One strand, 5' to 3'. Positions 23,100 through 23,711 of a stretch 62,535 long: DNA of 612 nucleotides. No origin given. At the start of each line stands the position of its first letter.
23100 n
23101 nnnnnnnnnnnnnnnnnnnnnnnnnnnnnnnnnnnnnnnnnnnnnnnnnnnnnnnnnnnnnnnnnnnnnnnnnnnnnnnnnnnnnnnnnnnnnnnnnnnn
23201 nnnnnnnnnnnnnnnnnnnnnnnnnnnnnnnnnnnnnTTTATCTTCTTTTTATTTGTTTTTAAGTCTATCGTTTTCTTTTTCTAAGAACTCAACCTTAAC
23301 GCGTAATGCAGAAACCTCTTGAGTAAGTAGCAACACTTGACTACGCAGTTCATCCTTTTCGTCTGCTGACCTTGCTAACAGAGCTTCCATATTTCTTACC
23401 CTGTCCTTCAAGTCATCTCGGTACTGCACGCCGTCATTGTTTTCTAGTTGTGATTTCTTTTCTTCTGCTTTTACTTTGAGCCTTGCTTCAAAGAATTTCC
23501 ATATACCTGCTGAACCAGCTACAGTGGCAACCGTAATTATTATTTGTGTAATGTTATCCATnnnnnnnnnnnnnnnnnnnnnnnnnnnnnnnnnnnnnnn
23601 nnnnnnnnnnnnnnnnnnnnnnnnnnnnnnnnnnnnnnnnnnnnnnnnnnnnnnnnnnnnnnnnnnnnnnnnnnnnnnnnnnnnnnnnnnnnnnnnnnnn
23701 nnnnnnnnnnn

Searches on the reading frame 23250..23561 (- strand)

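Call 93: search_protein_families(library=phrogs, max_evalue=0.001, proteins=[window:23250-23561:-])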
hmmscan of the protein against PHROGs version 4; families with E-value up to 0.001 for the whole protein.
window:23250-23561:- (103 aa): 2 families
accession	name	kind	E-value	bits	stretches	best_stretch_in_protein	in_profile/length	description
phrog_2658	-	other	5.8e-08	34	1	5-102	9-115/126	hol-like chemotaxis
phrog_9090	-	moron, auxiliary metabolic gene and host takeover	0.0003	21.7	1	5-87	10-88/130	membrane protein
